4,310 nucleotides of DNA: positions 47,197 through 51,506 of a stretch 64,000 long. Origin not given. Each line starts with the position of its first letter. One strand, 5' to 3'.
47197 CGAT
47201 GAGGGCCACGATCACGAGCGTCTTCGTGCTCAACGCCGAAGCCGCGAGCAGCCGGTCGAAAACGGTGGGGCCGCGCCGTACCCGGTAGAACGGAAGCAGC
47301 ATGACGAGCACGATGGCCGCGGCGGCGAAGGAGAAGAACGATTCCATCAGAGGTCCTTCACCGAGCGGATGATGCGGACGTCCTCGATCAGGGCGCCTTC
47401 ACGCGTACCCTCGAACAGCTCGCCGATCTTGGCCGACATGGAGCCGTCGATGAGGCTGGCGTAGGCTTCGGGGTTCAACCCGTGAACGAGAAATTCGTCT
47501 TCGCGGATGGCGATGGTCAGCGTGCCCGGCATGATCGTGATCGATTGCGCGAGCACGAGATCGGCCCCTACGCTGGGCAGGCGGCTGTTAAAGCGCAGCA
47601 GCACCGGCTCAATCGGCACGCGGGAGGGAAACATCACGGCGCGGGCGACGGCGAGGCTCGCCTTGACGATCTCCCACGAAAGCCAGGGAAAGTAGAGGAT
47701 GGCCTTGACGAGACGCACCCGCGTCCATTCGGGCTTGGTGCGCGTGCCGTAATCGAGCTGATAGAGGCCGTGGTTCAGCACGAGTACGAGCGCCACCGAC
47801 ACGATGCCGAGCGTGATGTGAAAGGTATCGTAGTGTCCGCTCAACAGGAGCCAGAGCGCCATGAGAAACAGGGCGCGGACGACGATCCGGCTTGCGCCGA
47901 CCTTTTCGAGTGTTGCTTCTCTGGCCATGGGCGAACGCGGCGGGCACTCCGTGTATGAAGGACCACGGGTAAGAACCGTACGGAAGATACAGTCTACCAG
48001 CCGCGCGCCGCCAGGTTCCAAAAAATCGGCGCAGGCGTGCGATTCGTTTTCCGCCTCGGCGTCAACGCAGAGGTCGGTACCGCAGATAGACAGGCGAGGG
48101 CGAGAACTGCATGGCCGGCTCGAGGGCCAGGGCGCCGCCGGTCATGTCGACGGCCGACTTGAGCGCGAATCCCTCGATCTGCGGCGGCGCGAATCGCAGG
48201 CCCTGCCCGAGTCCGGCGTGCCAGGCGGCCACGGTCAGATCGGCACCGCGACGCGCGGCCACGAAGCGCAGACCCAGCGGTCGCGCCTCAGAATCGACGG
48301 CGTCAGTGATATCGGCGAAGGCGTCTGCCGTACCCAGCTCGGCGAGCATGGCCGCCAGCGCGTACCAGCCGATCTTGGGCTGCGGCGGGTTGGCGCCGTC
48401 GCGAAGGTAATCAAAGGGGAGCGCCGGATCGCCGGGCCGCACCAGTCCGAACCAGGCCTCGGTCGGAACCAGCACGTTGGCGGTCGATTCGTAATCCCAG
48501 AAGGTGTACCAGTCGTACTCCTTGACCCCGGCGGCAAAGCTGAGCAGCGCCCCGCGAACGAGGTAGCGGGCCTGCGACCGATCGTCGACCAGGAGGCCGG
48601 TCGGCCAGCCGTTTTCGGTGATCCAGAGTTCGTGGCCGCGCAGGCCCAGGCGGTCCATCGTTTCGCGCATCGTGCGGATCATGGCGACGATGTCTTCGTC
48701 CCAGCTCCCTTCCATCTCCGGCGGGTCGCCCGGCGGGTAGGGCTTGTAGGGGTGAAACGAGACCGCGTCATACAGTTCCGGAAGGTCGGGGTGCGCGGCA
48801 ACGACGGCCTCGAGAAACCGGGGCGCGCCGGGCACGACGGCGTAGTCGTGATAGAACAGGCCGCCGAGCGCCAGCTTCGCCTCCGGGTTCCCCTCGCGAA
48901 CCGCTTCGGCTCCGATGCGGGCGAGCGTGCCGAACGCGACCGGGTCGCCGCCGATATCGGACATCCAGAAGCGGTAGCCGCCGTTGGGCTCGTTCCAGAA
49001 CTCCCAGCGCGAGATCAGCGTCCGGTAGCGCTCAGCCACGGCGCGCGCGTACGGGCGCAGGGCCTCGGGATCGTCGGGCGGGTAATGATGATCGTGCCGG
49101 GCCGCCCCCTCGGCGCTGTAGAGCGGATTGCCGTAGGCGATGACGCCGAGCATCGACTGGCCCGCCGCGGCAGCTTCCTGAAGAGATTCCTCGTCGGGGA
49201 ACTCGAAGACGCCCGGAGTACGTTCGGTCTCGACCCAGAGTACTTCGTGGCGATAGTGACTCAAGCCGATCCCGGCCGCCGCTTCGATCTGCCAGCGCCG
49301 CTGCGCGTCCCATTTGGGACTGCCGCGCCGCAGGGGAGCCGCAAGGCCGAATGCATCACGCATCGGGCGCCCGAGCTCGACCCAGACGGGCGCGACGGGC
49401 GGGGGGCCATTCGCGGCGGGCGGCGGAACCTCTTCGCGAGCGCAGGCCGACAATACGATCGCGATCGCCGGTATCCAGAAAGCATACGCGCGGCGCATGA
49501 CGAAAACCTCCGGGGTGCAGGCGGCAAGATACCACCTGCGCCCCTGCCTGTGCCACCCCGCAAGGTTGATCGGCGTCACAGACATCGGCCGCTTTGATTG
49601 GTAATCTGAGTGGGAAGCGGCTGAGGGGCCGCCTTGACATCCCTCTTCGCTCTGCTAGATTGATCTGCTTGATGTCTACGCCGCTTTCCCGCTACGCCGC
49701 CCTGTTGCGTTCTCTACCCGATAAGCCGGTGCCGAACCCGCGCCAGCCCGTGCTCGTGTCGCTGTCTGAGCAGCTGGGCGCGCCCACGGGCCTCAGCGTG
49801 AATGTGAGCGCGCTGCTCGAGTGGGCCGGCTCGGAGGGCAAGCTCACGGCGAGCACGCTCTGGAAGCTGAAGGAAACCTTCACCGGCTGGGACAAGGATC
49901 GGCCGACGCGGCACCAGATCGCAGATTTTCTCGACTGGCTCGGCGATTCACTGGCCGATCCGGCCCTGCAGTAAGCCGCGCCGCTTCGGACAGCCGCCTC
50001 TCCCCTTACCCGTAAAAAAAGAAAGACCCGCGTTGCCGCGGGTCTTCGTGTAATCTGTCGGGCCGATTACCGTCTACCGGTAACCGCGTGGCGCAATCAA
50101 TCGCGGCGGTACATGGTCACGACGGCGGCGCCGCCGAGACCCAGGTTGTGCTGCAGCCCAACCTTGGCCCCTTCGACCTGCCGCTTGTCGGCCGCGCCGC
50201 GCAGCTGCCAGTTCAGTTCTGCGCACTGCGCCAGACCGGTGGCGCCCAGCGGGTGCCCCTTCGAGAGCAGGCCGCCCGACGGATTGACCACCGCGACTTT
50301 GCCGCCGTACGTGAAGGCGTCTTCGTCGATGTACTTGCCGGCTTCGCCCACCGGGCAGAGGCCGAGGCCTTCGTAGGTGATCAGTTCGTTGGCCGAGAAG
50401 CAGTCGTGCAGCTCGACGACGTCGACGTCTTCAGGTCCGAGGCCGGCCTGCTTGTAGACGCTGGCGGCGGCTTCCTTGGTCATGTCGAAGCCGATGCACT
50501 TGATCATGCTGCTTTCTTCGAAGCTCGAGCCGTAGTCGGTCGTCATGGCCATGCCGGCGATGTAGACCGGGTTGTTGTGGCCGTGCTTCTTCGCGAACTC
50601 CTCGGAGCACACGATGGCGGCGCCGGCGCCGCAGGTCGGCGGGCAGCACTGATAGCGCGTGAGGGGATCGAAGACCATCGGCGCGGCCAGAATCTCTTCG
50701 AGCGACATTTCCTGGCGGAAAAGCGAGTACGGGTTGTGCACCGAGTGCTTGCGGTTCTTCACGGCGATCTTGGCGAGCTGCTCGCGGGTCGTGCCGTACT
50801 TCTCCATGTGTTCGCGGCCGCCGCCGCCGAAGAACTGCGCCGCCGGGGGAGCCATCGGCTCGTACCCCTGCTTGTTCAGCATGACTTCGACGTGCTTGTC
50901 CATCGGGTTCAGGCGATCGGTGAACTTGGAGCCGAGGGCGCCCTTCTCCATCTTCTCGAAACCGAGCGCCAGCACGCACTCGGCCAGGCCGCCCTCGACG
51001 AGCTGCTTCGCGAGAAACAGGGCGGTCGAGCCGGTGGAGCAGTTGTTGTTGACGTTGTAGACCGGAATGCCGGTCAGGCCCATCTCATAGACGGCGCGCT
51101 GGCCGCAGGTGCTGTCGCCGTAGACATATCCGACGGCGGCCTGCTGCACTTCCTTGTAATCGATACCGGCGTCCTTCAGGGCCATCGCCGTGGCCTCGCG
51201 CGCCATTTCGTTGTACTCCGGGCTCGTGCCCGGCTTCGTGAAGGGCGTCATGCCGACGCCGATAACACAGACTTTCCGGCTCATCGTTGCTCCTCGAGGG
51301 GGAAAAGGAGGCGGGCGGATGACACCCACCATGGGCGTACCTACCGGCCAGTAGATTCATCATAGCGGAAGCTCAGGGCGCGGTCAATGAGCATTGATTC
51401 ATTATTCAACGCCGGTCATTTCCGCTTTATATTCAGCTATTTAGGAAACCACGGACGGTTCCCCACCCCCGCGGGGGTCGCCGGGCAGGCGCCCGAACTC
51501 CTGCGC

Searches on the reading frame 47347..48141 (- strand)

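Call 24: search_protein_families(library=ncbifam, max_evalue=1e-8, proteins=[window:47347-48141:-])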
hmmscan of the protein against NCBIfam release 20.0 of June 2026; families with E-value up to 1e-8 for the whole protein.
window:47347-48141:- (264 aa): 6 families
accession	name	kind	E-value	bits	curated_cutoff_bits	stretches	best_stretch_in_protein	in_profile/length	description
NF009295.0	PRK12652.1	equivalog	1.8e-31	109.7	290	1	59-245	143-326/368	monovalent cation/H+ antiporter subunit E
NF005131.0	PRK06580.1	equivalog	5.8e-16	58.7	121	1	145-242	7-103/107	putative monovalent cation/H+ antiporter subunit E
TIGR00942.1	2a6301s05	subfamily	1.5e-14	54.2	212.25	1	97-220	1-115/144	multicomponent Na+:H+ antiporter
NF009293.0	PRK12651.1-4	equivalog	3.9e-13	49.8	195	1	91-215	15-139/173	Na+/H+ antiporter subunit E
NF006244.0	PRK08382.1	equivalog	7.1e-10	39.2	226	1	84-213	33-161/201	putative monovalent cation/H+ antiporter subunit E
NF006518.0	PRK08965.1-2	equivalog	1.8e-09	37.6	159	1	89-232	15-151/166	Na+/H+ antiporter subunit E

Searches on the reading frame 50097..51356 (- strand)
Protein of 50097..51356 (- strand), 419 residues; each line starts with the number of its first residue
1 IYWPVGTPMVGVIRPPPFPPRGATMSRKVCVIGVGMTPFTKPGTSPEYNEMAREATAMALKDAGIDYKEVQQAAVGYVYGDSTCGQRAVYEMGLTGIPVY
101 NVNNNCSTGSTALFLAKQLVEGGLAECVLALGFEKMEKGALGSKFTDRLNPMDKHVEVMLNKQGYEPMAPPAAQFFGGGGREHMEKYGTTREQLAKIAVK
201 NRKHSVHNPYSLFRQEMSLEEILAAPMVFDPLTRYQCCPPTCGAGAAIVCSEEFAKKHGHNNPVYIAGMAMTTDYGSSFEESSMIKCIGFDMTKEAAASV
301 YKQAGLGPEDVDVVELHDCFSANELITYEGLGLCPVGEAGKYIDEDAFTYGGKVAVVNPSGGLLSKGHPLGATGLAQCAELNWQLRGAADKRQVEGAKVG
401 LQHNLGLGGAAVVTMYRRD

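Call 24: search_protein_families(library=ncbifam, max_evalue=1e-8, proteins=[window:50097-51356:-])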
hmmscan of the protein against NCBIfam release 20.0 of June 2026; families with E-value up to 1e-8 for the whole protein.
window:50097-51356:- (419 aa): 24 families
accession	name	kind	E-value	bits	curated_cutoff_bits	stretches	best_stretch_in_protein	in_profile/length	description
NF006102.0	PRK08256.1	subfamily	3.7e-202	671.6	436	1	25-418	1-392/394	lipid-transfer protein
NF004720.0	PRK06064.1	subfamily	3.5e-88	296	420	1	27-418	2-387/389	thiolase domain-containing protein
NF053628.1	BnzsclthlBbsBGT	equivalog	9.3e-76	255.1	750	1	25-408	3-371/389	benzoylsuccinyl-CoA thiolase subunit BbsB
NF004715.0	PRK06059.1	equivalog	1.9e-74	251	424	1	25-410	2-391/399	lipid-transfer protein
NF053570.1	AcCoTHIOL_METTL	equivalog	1.7e-72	244.4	600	1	27-415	2-380/385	acetyl-CoA acetyltransferase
NF004810.0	PRK06157.1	equivalog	1.3e-70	238.6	403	1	25-407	5-383/400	acetyl-CoA acetyltransferase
NF009228.0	PRK12578.1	subfamily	7.2e-68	229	485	1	25-415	1-384/387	thiolase domain-containing protein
NF005704.0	PRK07516.1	subfamily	1.1e-63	215.5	412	1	28-413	3-379/389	thiolase domain-containing protein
NF004811.0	PRK06158.1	subfamily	1e-56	192.6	421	1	28-406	9-367/384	acetyl-CoA acetyltransferase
NF004982.0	PRK06365.1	equivalog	2e-55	188.6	695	2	24-274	13-258/430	thiolase domain-containing protein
NF006180.0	PRK08313.1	subfamily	8.8e-53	179.5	514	1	25-415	2-379/389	thiolase domain-containing protein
NF005892.0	PRK07855.1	subfamily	5.1e-45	154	469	1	24-398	3-370/390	lipid-transfer protein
NF004721.0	PRK06065.1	equivalog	1.1e-41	143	455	1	25-395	8-368/393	thiolase domain-containing protein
NF004936.0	PRK06289.1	equivalog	1.9e-41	142.2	375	1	26-414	2-398/405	acetyl-CoA acetyltransferase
NF004722.0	PRK06066.1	equivalog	6.6e-41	140.6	516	1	181-399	151-364/385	thiolase domain-containing protein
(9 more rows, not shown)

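Call 60: find_homologous_proteins(query=window:50097-51332:-, max_evalue=1e-60)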
Query window:50097-51332:- (411 aa): 8000 proteins with E <= 1e-60 among 8000 candidates; the best 120 are listed.
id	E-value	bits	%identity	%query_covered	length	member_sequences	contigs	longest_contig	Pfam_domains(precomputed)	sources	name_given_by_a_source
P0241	7.6e-268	906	100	96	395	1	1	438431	PF02803.25,PF00108.30,PF22691.3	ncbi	-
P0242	5.1e-236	802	88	96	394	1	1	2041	PF02803.25,PF00108.30,PF22691.3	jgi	jgi:sterol carrier protein 2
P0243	2.9e-232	789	87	96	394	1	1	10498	PF02803.25,PF00108.30,PF22691.3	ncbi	-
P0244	1.1e-230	784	87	96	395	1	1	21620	PF02803.25,PF00108.30,PF22691.3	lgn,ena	-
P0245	2.5e-230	783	87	96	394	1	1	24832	PF02803.25,PF00108.30,PF22691.3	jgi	jgi:sterol carrier protein 2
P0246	2.3e-224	763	85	96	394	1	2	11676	PF02803.25,PF00108.30,PF22691.3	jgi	jgi:acetyl-CoA acetyltransferase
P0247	3.4e-218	743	83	96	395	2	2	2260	PF02803.25,PF00108.30,PF22691.3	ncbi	-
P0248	6.1e-218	742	83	96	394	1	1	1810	PF02803.25,PF00108.30,PF22691.3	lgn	-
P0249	1.2e-217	741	82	96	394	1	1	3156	PF02803.25,PF00108.30,PF22691.3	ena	-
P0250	2.6e-214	730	83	93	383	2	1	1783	PF02803.25,PF00108.30,PF22691.3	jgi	jgi:acetyl-CoA acetyltransferase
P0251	7.2e-213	725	81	95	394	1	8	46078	PF02803.25,PF00108.30,PF22691.3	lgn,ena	-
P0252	1.6e-206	704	78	96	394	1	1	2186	PF02803.25,PF00108.30,PF22691.3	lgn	-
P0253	2.1e-206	704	76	95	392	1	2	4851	PF07451.18,PF02803.25,PF00108.30,PF22691.3,PF02801.29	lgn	-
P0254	4.6e-205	700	78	95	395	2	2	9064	PF02803.25,PF00108.30,PF22691.3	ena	-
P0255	7.0e-204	696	78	96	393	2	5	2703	PF02803.25,PF00108.30,PF22691.3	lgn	-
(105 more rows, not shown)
